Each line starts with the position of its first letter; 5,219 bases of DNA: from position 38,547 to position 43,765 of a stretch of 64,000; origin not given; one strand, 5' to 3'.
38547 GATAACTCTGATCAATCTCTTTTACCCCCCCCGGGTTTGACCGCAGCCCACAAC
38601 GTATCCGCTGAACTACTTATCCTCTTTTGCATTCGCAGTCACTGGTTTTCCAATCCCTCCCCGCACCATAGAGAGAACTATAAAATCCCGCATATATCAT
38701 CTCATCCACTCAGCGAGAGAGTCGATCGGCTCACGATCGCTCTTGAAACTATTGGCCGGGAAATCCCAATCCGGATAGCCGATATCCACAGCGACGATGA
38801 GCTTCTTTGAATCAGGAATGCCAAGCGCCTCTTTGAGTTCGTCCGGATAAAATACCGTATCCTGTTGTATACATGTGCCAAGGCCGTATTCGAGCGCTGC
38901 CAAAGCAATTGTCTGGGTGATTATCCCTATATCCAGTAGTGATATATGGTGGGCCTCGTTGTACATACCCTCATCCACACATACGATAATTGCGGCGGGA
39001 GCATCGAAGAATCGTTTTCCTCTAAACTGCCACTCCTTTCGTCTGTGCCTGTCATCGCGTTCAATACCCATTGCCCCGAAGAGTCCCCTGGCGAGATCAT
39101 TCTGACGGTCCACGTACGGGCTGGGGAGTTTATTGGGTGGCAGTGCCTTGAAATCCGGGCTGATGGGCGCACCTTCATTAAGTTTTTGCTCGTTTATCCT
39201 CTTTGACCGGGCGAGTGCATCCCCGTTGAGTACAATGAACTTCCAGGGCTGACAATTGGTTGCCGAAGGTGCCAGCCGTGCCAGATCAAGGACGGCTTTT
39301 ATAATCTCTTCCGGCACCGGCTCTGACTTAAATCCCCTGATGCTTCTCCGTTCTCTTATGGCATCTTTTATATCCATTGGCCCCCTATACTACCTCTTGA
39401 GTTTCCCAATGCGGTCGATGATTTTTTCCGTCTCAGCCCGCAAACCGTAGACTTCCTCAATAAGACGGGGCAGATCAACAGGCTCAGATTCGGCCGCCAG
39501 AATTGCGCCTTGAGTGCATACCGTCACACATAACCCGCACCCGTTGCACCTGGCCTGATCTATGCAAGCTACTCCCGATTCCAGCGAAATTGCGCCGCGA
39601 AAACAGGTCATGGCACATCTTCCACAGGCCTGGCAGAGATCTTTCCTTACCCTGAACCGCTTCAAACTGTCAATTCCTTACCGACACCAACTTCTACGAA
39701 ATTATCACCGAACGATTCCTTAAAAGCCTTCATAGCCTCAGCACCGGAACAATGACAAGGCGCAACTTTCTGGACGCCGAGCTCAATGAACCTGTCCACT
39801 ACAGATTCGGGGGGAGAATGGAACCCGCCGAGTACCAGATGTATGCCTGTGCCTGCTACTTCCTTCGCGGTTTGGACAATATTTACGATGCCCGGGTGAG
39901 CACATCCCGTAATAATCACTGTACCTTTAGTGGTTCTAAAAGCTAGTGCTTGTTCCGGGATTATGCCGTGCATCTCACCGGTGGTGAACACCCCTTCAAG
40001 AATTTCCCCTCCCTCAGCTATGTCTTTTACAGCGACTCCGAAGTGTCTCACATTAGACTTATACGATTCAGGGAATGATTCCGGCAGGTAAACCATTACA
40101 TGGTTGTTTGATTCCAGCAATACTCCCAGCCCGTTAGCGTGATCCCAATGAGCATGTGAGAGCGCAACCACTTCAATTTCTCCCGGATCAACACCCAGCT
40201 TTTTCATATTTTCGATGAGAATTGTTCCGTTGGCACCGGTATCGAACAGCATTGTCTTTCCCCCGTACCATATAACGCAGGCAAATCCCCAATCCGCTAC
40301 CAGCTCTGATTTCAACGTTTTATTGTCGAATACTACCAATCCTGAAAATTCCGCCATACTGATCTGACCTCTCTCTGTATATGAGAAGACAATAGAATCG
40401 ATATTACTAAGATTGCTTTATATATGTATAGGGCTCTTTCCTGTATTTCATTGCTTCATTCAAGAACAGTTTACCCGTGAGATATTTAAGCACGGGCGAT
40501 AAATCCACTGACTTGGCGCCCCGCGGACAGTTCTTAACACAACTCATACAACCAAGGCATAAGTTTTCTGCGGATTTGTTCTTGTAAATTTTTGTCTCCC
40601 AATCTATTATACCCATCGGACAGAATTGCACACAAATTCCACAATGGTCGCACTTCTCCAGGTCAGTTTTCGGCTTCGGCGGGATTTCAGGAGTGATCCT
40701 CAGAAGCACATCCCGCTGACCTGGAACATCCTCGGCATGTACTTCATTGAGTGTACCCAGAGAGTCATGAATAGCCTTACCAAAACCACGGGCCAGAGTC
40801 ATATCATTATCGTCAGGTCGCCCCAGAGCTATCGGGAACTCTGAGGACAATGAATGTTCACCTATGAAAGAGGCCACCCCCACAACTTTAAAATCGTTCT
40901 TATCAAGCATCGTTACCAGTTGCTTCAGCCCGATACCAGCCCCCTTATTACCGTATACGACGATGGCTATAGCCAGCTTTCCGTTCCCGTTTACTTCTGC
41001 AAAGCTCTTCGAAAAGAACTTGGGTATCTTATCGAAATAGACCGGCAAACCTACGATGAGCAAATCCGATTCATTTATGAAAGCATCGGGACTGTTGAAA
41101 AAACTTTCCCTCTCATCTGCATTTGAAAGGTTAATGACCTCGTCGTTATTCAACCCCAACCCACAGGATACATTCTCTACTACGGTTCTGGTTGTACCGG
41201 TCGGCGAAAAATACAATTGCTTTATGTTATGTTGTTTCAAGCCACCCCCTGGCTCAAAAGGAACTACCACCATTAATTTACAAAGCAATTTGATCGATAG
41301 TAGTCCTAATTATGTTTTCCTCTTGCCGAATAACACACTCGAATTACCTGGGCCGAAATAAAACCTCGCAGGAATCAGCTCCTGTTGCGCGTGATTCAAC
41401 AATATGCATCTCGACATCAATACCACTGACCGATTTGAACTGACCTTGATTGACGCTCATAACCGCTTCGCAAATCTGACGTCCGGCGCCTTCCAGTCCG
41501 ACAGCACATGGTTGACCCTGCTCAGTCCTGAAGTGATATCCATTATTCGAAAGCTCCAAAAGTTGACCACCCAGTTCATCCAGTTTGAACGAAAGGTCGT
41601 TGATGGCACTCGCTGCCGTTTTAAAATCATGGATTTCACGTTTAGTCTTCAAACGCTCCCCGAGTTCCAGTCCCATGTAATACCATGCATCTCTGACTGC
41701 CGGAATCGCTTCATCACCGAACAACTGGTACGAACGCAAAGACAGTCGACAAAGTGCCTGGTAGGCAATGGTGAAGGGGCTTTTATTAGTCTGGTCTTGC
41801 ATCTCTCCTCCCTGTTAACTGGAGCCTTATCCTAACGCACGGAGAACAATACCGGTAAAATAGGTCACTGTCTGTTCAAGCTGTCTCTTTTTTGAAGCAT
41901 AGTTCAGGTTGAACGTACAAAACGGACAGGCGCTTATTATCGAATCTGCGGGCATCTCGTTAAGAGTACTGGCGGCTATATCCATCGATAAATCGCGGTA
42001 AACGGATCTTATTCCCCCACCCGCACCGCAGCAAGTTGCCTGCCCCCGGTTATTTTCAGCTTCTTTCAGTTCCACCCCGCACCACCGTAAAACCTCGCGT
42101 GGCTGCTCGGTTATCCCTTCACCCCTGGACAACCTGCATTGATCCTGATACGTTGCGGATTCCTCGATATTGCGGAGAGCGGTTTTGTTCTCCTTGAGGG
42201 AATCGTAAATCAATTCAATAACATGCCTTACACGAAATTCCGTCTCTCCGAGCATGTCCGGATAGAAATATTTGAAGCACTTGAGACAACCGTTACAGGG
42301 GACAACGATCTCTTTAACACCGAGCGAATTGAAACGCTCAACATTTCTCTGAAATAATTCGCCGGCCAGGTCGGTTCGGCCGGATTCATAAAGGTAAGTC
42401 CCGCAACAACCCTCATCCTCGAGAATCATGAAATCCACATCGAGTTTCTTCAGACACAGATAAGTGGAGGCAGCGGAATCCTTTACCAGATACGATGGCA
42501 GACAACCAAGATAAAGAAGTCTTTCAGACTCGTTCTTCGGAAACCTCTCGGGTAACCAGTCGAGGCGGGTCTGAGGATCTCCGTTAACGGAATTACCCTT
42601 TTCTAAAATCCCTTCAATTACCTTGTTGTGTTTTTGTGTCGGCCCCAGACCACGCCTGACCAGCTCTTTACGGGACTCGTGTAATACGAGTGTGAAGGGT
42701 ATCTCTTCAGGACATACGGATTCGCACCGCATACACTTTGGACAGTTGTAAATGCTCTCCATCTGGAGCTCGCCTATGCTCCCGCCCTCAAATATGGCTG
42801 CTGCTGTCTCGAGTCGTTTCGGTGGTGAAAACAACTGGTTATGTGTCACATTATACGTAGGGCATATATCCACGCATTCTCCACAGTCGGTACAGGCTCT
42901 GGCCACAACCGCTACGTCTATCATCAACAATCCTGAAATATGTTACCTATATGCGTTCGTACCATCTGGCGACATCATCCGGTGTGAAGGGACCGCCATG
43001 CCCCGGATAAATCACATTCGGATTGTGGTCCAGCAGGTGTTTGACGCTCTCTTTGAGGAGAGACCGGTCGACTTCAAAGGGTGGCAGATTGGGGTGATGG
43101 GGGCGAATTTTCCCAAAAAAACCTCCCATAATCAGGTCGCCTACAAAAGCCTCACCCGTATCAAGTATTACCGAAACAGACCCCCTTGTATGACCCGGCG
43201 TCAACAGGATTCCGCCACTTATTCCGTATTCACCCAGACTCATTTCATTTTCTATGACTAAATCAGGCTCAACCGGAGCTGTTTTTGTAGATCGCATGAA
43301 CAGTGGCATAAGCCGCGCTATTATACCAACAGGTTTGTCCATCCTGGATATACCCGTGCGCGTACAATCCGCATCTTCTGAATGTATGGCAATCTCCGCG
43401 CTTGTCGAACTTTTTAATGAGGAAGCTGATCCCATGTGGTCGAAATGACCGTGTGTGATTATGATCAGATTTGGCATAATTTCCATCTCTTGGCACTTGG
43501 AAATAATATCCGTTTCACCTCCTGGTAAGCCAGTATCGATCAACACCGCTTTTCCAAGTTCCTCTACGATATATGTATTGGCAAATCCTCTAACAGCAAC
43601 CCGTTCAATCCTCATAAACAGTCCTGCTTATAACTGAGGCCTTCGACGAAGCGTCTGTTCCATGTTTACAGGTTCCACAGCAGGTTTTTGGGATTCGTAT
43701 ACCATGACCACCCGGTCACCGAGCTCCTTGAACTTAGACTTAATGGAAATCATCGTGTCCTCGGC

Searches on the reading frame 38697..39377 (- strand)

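Call 39: search_protein_families(library=pfam, proteins=[window:38697-39377:-], max_evalue=0.0001)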
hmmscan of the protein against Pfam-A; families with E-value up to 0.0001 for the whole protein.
window:38697-39377:- (226 aa): 2 families
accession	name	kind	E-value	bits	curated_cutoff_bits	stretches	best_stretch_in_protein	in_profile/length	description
PF00881.29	Nitroreductase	-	6.6e-31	108.2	23.5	1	7-201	1-167/167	Nitroreductase family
PF14512.11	TM1586_NiRdase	-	1.2e-13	51.6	27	1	26-58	160-193/215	Putative TM nitroreductase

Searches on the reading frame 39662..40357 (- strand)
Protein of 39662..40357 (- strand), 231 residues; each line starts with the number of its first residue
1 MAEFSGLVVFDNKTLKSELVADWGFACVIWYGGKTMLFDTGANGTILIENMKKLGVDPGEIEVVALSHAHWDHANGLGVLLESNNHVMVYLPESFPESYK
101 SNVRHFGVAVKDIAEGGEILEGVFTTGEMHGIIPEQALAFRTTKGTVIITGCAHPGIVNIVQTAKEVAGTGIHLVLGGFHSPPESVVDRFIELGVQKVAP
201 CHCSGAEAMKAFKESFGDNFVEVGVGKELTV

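Call 39: search_protein_families(library=pfam, proteins=[window:39662-40357:-], max_evalue=0.0001)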
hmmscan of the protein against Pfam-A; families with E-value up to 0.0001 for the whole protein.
window:39662-40357:- (231 aa): 2 families
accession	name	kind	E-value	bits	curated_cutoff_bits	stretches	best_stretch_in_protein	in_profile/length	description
PF00753.33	Lactamase_B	-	4.2e-11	43.6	22.7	1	28-106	10-89/196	Metallo-beta-lactamase superfamily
PF12706.13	Lactamase_B_2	-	1.9e-06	28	27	1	37-120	4-97/200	Beta-lactamase superfamily domain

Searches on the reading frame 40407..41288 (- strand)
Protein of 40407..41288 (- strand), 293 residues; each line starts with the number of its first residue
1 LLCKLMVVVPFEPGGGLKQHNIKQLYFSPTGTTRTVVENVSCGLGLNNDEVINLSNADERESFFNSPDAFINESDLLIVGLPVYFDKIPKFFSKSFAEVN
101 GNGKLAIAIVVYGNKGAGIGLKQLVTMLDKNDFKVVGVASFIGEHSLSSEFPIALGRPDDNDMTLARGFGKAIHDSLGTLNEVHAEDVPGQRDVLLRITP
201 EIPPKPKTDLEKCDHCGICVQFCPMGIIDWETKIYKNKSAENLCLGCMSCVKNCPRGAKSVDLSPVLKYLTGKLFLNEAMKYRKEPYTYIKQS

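Call 39: search_protein_families(library=pfam, proteins=[window:40407-41288:-], max_evalue=0.0001)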
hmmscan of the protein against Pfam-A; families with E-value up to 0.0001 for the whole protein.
window:40407-41288:- (293 aa): 10 families
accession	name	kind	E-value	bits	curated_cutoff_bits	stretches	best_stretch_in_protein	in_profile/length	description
PF00037.32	Fer4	-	8.4e-11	41.7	21.1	1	207-228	2-23/24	4Fe-4S binding domain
PF12837.12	Fer4_6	-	2.4e-10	40.3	25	1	206-228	2-24/24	4Fe-4S binding domain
PF12838.12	Fer4_7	-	1.3e-08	35.6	27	1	212-258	1-52/52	4Fe-4S dicluster domain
PF13187.11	Fer4_9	-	1.4e-08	35.1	27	1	212-258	1-51/52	4Fe-4S dicluster domain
PF13237.11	Fer4_10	-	1.5e-08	34.9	25.5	1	206-255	2-53/53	4Fe-4S dicluster domain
PF12797.12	Fer4_2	-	1.4e-07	31.5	24.5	0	204-224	1-21/22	4Fe-4S binding domain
PF12800.12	Fer4_4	-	2.2e-07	31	24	0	211-226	2-17/17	4Fe-4S binding domain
PF12798.12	Fer4_3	-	2.7e-06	28.2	27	0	213-227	1-15/15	4Fe-4S binding domain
PF13183.11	Fer4_8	-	3.5e-06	27.9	27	0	206-227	47-68/68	4Fe-4S dicluster domain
PF14697.11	Fer4_21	-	3.4e-05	24.3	35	1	209-255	4-52/59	4Fe-4S dicluster domain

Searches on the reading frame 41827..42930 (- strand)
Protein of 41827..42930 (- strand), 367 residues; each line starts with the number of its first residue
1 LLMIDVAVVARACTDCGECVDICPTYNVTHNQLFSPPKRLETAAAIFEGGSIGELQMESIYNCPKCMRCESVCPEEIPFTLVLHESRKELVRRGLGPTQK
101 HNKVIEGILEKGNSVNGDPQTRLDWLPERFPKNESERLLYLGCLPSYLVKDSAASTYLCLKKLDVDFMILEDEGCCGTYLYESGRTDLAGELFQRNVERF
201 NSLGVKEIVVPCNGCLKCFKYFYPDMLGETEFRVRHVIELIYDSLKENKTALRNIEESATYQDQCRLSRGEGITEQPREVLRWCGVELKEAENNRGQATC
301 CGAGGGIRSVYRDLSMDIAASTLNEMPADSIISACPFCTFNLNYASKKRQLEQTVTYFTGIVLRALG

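Call 39: search_protein_families(library=pfam, proteins=[window:41827-42930:-], max_evalue=0.0001)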
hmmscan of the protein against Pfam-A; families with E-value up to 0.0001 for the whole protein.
window:41827-42930:- (367 aa): 7 families
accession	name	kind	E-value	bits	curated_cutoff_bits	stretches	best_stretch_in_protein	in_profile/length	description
PF02754.22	CCG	-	6e-23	81.2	20.6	2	139-216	3-81/85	Cysteine-rich domain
PF13183.11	Fer4_8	-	2.7e-10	41.1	27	1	11-77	3-68/68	4Fe-4S dicluster domain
PF13534.11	Fer4_17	-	6.3e-09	36.7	22.2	1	12-77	1-60/61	4Fe-4S dicluster domain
PF12838.12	Fer4_7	-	5.6e-07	30.4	27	1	13-76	2-51/52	4Fe-4S dicluster domain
PF13484.11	Fer4_16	-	1e-06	29.8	30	1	13-74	2-64/66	4Fe-4S double cluster binding domain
PF13187.11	Fer4_9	-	3.9e-06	27.2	27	1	12-76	1-50/52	4Fe-4S dicluster domain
PF12837.12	Fer4_6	-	7.5e-06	26.1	25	0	7-25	3-21/24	4Fe-4S binding domain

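Call 60: search_protein_families(library=ncbifam, proteins=[window:41827-42930:-], max_evalue=0.001)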
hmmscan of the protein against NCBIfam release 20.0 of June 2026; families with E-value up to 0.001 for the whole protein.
window:41827-42930:- (367 aa): 20 families
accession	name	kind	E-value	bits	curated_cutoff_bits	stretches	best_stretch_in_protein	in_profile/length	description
NF004898.0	PRK06259.1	equivalog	4.6e-56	190.4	385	1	11-354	134-476/488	fumarate reductase (CoM/CoB) subunit TfrB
NF045670.1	quin_L_LdhH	equivalog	5.9e-34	117.4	800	2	130-359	462-702/706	L-lactate dehydrogenase (quinone) large subunit LdhH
NF045663.1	diclust_near_Sec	equivalog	2.9e-28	98.4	530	1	15-347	310-623/759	pyridine nucleotide-disulfide oxidoreductase/dicluster-binding protein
NF008369.0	PRK11168.1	equivalog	1.9e-25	89.6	278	2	138-348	170-386/401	anaerobic glycerol-3-phosphate dehydrogenase subunit C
NF008434.0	PRK11274.1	equivalog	6.4e-23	81.3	333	1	8-346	20-392/409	glycolate oxidase subunit GlcF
NF045724.1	ferredox_TmcB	equivalog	5.7e-18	64.7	735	1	183-364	235-426/430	electron transfer complex ferredoxin TmcB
NF045796.1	DsrK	equivalog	1.1e-13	50.6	400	1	58-309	115-376/453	sulfate reduction electron transfer complex DsrMKJOP subunit DsrK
TIGR03288.1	CoB_CoM_SS_B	equivalog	1.5e-13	50.7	345.15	1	232-342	116-237/290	CoB--CoM heterodisulfide reductase subunit B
TIGR03379.1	glycerol3P_GlpC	equivalog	1e-12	47.5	279.9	1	140-349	167-384/397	anaerobic glycerol-3-phosphate dehydrogenase subunit GlpC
NF045711.1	sulf_resp_HmcF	equivalog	2.3e-12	46.5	750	1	227-339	302-422/457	sulfate respiration complex iron-sulfur protein HmcF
TIGR03290.1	CoB_CoM_SS_C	equivalog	1.9e-07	31.2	160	1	11-121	2-105/144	CoB--CoM heterodisulfide reductase subunit C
TIGR00273.1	TIGR00273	equivalog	1.9e-07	30.3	444.8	1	12-99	294-381/432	LutB/LldF family L-lactate oxidation iron-sulfur protein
NF041780.1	hetero_SS_HdrB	equivalog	1.1e-06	28.1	450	0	279-344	187-253/304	ferredoxin:CoB-CoM heterodisulfide reductase subunit HdrB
NF041837.1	rnfC_Methano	equivalog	2.6e-06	26.5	650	1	9-89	356-425/438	Rnf electron transport complex subunit RnfC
TIGR00314.1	cdhA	equivalog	7.4e-06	24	781.3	1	9-90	397-466/784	CO dehydrogenase/acetyl-CoA synthase complex subunit alpha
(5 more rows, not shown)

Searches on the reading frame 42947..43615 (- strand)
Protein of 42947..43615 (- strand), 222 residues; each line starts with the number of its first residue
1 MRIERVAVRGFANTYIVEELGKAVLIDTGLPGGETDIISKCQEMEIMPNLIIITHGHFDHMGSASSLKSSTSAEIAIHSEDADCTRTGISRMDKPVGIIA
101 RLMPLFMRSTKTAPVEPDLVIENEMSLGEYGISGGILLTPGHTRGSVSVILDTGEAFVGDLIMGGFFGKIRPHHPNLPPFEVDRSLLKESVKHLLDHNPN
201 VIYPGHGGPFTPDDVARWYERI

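Call 39: search_protein_families(library=pfam, proteins=[window:42947-43615:-], max_evalue=0.0001)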
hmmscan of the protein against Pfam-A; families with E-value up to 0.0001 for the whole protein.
window:42947-43615:- (222 aa): 1 family
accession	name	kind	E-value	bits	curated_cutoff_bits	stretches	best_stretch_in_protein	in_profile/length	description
PF00753.33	Lactamase_B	-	5.6e-22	79.1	22.7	1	9-206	3-196/196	Metallo-beta-lactamase superfamily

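Call 60: search_protein_families(library=ncbifam, proteins=[window:42947-43615:-], max_evalue=0.001)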
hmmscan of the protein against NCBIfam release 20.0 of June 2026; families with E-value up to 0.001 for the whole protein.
window:42947-43615:- (222 aa): 31 families (the best 25 are shown)
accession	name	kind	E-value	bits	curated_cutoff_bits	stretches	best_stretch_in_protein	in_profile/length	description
NF012229.1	bla_class_B_core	domain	6.2e-15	55.6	100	1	16-151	19-138/139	metallo-beta-lactamase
NF033105.1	bla_subclass_B3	equivalog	6.6e-14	51.8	240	1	15-153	26-157/257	subclass B3 metallo-beta-lactamase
NF000458.2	blaPEDO-2_fam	exception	4.7e-12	45.9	550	1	11-155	52-188/285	PEDO-2 family subclass B3 metallo-beta-lactamase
TIGR03413.1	GSH_gloB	equivalog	6.4e-10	38.8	200.8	1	18-81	16-77/248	hydroxyacylglutathione hydrolase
NF012101.1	blaGOB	exception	1.5e-09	37.6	560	1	11-154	52-187/290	GOB family subclass B3 metallo-beta-lactamase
NF000455.2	blaESP-1_fam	exception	2.8e-09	36.9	600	1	10-154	51-187/290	ESP-1 family subclass B3 metallo-beta-lactamase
NF000454.2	blaCPS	exception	1.7e-08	34.5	620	1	11-156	52-189/290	CPS family subclass B3 metallo-beta-lactamase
NF000469.2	CAR_gen_B3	exception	1.3e-07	31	500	1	15-154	77-207/311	CAR family subclass B3 metallo-beta-lactamase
NF000457.2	blaPEDO-1_fam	exception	2e-07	30.7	550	1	15-154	55-187/286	PEDO-1 family subclass B3 metallo-beta-lactamase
NF033184.1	B3_Acin_new1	exception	2e-07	30.5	580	1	6-147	44-176/283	putative subclass B3 metallo-beta-lactamase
NF000438.2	blaPOM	exception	2.8e-07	30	610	1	17-149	62-186/286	POM family subclass B3 metallo-beta-lactamase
NF001911.0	PRK00685.1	equivalog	3.9e-07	29.8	144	1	12-80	9-73/228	metal-dependent hydrolase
NF033106.1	blaL1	exception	7.6e-07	28.3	560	1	17-147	64-186/290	L1 family subclass B3 metallo-beta-lactamase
NF040644.1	blaPAM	exception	1.8e-06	27.3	615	1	17-149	62-186/287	PAM family subclass B3 metallo-beta-lactamase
NF033185.1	B3_Acin_new2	exception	3.4e-06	26.4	625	1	5-147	45-178/285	putative subclass B3 metallo-beta-lactamase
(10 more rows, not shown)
